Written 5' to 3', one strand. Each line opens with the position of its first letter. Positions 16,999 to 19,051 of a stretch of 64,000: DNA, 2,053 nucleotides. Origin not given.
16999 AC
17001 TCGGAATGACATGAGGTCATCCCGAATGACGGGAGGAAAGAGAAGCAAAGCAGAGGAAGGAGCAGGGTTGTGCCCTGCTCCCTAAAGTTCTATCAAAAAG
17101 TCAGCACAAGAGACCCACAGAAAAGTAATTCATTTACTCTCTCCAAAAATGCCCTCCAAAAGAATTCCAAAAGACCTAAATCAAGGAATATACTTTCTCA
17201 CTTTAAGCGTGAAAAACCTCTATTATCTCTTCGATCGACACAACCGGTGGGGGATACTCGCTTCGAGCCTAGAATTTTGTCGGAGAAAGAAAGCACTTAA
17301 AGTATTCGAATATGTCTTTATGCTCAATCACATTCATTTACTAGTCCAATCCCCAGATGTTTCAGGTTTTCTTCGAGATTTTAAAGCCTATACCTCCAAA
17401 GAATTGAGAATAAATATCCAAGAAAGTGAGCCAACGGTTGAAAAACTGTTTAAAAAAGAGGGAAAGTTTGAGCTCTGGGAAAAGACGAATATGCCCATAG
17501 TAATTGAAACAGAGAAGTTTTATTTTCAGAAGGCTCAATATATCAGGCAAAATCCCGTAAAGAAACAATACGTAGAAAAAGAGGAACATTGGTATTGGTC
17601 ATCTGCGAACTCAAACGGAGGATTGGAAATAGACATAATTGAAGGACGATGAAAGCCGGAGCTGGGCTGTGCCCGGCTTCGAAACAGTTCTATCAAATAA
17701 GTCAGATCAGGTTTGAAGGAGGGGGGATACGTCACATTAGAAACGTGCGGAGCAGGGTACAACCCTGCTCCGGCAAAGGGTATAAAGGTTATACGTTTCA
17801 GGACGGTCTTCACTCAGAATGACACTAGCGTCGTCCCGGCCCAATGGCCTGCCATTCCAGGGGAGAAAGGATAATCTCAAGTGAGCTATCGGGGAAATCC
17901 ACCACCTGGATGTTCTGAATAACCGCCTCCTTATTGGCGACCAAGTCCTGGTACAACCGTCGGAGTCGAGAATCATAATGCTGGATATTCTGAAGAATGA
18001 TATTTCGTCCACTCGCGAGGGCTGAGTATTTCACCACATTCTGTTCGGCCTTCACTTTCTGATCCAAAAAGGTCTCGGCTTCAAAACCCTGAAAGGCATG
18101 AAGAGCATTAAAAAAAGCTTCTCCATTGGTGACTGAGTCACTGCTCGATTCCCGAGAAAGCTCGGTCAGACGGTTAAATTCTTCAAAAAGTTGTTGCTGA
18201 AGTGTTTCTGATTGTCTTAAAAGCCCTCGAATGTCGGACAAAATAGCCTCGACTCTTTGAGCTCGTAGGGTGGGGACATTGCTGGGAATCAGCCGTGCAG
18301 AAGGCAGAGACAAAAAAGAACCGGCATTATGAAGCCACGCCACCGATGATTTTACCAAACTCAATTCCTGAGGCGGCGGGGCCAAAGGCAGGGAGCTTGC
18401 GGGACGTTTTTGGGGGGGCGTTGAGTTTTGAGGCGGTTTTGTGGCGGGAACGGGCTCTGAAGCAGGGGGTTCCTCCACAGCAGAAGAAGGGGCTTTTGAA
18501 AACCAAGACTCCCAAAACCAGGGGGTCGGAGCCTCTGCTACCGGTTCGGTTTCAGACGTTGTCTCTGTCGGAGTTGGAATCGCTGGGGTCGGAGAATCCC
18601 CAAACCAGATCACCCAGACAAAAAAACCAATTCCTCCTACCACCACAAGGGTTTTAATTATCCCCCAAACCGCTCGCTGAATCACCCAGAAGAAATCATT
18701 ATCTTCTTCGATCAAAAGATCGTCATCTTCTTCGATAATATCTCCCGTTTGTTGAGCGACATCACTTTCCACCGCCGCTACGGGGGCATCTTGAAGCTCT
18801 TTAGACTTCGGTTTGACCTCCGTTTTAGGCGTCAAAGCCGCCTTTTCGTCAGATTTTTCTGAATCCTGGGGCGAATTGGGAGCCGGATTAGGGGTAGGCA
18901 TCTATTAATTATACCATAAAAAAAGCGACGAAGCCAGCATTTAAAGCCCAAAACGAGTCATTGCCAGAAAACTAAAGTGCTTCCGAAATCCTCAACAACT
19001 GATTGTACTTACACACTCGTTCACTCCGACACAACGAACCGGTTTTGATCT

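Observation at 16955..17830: RAYT gene bracketed by inverted REP hairpins and inserted between two convergent stop codons with a 45-bp duplication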

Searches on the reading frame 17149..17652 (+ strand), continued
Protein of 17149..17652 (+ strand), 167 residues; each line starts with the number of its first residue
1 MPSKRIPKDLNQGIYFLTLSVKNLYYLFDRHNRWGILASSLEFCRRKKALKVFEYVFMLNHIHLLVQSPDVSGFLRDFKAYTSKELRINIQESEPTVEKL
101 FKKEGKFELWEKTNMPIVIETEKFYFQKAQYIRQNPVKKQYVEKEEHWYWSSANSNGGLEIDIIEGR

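Call 62: find_encoding_contigs(protein=P0107, flank=2500, max_places=10)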
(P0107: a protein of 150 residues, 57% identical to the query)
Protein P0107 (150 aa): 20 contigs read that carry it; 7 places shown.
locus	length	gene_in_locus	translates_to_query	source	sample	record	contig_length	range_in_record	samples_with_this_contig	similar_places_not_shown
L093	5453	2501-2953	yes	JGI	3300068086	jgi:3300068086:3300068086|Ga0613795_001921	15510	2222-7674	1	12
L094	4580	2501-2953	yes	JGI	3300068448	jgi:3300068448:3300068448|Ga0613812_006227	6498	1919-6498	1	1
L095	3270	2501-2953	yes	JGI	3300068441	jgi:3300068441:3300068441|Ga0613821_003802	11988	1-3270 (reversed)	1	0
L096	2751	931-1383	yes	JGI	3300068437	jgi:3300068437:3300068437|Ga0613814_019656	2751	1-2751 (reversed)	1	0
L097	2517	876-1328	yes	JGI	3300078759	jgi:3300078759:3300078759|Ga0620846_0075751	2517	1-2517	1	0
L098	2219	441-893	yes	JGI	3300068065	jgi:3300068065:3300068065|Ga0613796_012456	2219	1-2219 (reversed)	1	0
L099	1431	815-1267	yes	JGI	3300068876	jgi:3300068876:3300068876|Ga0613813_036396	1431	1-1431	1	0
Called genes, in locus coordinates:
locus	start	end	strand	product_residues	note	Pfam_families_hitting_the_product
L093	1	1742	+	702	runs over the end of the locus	PF00753:Lactamase_B, PF12706:Lactamase_B_2 (weak), PF22505:RNase_J_b_CASP, PF17770:RNase_J_C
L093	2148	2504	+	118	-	PF05272:VapE-like_dom (faint), PF13238:AAA_18, PF13671:AAA_33 (weak)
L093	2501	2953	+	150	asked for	PF01797:Y1_Tnp (weak)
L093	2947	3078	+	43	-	-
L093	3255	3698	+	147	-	-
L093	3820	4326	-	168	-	-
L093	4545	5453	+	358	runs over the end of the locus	PF00579:tRNA-synt_1b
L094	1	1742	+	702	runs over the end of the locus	PF00753:Lactamase_B, PF12706:Lactamase_B_2 (weak), PF22505:RNase_J_b_CASP, PF17770:RNase_J_C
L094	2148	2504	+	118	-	PF05272:VapE-like_dom (faint), PF13238:AAA_18, PF13671:AAA_33 (weak)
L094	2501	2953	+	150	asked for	PF01797:Y1_Tnp (weak)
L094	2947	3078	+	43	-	-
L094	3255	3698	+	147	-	-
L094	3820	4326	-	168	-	-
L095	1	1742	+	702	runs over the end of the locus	PF00753:Lactamase_B, PF12706:Lactamase_B_2 (weak), PF22505:RNase_J_b_CASP, PF17770:RNase_J_C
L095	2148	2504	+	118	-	PF05272:VapE-like_dom (faint), PF13238:AAA_18, PF13671:AAA_33 (weak)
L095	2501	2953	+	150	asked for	PF01797:Y1_Tnp (weak)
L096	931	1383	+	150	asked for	PF01797:Y1_Tnp (weak)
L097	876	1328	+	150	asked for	PF01797:Y1_Tnp (weak)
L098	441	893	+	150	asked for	PF01797:Y1_Tnp (weak)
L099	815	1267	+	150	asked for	PF01797:Y1_Tnp (weak)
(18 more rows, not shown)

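Call 63: find_encoding_contigs(protein=P0112, flank=2500, max_places=10)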
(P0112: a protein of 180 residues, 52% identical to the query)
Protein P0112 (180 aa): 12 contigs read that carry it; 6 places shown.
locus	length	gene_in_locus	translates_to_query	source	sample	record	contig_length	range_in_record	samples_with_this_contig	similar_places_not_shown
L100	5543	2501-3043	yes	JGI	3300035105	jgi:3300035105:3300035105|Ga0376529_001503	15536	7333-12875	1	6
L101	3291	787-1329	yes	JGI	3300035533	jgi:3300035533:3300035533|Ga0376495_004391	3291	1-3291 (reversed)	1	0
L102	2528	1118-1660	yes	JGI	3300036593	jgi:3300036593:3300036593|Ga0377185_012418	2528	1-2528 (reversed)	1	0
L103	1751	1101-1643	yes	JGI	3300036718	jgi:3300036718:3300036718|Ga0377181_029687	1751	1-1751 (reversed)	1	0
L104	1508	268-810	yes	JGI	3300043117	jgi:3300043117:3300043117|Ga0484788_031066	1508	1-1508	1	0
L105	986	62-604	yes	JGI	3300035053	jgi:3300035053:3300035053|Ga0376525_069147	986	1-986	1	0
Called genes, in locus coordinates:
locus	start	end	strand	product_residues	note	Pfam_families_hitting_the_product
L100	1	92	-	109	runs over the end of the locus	PF04266:ASCH (weak)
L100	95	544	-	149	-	PF00583:Acetyltransf_1, PF13673:Acetyltransf_10, PF13508:Acetyltransf_7 (weak)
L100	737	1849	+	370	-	PF13651:EcoRI_methylase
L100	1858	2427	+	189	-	PF18734:HEPN_AbiU2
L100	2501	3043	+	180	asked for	-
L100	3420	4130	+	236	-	PF06414:Zeta_toxin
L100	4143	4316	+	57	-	-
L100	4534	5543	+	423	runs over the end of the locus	PF09903:DUF2130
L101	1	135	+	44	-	?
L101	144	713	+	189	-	PF18734:HEPN_AbiU2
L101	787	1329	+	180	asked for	-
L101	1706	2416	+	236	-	PF06414:Zeta_toxin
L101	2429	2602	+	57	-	-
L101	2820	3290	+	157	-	?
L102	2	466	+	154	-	?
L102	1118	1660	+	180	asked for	-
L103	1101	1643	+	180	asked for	-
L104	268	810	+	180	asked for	-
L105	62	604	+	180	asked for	-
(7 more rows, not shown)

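Call 74: search_protein_families(library=pfam, proteins=[L007:3654-4160:+, L007:2637-2990:+, L041:896-2857:+, L041:3810-6164:+, L038:2002-2778:+, L038:3821-4990:+, L031:1634-2530:+, L031:4058-6493:+], max_evalue=0.001)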
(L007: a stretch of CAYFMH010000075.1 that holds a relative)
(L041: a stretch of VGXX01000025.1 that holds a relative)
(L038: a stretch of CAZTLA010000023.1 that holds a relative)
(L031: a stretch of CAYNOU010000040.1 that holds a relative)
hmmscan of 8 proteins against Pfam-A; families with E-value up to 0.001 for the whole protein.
L007:3654-4160:+ (168 aa): 1 family
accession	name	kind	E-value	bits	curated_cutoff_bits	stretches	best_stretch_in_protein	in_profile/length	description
PF06695.16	Sm_multidrug_ex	-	1.8e-25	90.3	30.7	1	21-144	1-121/121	Putative small multi-drug export protein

L007:2637-2990:+ (117 aa): 1 family
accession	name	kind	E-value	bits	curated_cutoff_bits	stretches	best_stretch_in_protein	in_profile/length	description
PF06695.16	Sm_multidrug_ex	-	1.7e-06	29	30.7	1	21-87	1-65/121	Putative small multi-drug export protein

L041:896-2857:+ (653 aa): 3 families
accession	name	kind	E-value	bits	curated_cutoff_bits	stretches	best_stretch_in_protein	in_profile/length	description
PF00015.26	MCPsignal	-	1e-32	113.8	34.6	1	437-619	3-171/172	Methyl-accepting chemotaxis protein (MCP) signalling domain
PF02743.24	dCache_1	-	2.7e-14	53.7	45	1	39-230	2-184/240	Cache domain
PF00672.30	HAMP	-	1.7e-11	44.7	25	1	320-372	1-52/53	HAMP domain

L041:3810-6164:+ (784 aa): 4 families
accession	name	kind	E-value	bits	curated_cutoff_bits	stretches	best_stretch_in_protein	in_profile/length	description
PF00072.30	Response_reg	-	1.8e-26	92.9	30.2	1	668-780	1-110/111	Response regulator receiver domain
PF01584.24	CheW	-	1.7e-19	70.3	23.5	1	512-644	2-137/138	CheW-like domain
PF02518.31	HATPase_c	-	1.4e-15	58.1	26.4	1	366-506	4-110/111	Histidine kinase-, DNA gyrase B-, and HSP90-like ATPase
PF01627.28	Hpt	-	3.3e-12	46.9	24.6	1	11-107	1-83/84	Hpt domain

L038:2002-2778:+ (258 aa): 1 family
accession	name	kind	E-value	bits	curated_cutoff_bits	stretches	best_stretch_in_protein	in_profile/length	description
PF00753.33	Lactamase_B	-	2.5e-19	70.5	22.7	1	48-234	3-182/196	Metallo-beta-lactamase superfamily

L038:3821-4990:+ (389 aa): 2 families
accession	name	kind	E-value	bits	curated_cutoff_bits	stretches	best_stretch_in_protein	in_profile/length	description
PF13635.12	DUF4143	-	5.4e-52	176.2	28.1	1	175-334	1-160/160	Domain of unknown function (DUF4143)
PF13173.12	AAA_14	-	3.4e-25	89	27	1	19-133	4-128/129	AAA domain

L031:1634-2530:+ (298 aa): 4 families
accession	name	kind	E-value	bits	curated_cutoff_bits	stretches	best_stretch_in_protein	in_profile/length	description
PF04542.20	Sigma70_r2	-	2e-15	56.8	24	1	46-110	1-65/71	Sigma-70 region 2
PF04545.22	Sigma70_r4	-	1.9e-14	53.4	24.1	1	232-284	3-50/50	Sigma-70, region 4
PF04539.22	Sigma70_r3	-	2.1e-06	28.2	25.3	1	126-175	2-51/78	Sigma-70 region 3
PF00140.25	Sigma70_r1_2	-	9.3e-06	26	22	1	10-40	3-33/34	Sigma-70 factor, region 1.2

L031:4058-6493:+ (812 aa): 6 families
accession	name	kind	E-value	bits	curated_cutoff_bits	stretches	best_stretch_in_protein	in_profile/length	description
PF00133.28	tRNA-synt_1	-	1e-145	486.1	22.7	1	20-567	1-411/414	tRNA synthetases class I (I, L, M and V)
PF08264.19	Anticodon_1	-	7e-48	162.7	25.1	1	613-766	1-147/148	Anticodon-binding domain of tRNA ligase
PF09334.17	tRNA-synt_1g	-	1e-22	80.9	20.1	2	47-195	6-136/391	tRNA synthetases class I (M)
PF13603.12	tRNA-synt_1_2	-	7.7e-11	42.3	25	1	247-305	85-143/185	Leucyl-tRNA synthetase, editing domain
PF01406.26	tRNA-synt_1e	-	7.5e-06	26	27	0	510-559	233-282/301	tRNA synthetases class I (C) catalytic domain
PF21349.2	RUBY_RBDX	-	4.4e-05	23.3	26.5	1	422-446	1-25/30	Rubrerythrin, rubredoxin-like domain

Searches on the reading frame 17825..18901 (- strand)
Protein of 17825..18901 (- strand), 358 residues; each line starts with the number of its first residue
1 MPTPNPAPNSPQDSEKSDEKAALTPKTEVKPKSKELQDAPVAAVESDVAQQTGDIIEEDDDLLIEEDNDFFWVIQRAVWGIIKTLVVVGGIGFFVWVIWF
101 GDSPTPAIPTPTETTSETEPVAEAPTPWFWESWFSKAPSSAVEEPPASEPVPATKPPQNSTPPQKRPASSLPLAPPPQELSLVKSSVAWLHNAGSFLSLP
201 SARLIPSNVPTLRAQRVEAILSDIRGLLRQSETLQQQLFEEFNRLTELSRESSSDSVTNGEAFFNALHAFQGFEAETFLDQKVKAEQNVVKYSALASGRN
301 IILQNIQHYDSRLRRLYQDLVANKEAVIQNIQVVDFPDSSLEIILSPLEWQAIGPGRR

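Call 6: search_protein_families(library=pfam, proteins=[window:17825-18901:-], max_evalue=0.01)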
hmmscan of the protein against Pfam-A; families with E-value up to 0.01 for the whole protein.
window:17825-18901:- (358 aa): 0 families

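Call 9: search_protein_families(library=ncbifam, proteins=[window:17825-18901:-], max_evalue=0.01)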
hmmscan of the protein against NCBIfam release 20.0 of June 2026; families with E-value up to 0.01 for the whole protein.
window:17825-18901:- (358 aa): 0 families

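Call 14: find_homologous_proteins(query=window:17825-18901:-)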
Query window:17825-18901:- (358 aa): 2 proteins with E <= 0.001 among 4926 candidates.
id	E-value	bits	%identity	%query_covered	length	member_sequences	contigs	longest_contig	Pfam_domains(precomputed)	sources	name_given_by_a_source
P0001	1.0e-231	786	100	100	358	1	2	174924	-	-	-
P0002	4.1e-70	255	45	80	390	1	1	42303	-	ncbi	-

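Call 15: find_encoding_contigs(protein=P0002, flank=8000, max_places=5)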
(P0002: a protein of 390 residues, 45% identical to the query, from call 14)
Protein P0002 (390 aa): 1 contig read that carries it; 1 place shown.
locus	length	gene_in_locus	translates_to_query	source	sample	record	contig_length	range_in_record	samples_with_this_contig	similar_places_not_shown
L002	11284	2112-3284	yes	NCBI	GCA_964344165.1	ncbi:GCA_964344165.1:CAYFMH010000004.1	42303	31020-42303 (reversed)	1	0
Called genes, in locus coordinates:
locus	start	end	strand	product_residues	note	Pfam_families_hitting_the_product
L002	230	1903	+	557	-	PF03092:BT1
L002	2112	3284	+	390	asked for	-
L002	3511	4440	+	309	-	-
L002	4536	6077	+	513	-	PF00563:EAL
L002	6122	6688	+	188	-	PF01330:RuvA_N, PF00633:HHH (faint), PF14520:HHH_5, PF07499:RuvA_C (weak)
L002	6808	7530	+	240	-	PF16316:DUF4956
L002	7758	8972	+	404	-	-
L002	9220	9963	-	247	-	PF09359:VTC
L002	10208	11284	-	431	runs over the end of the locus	-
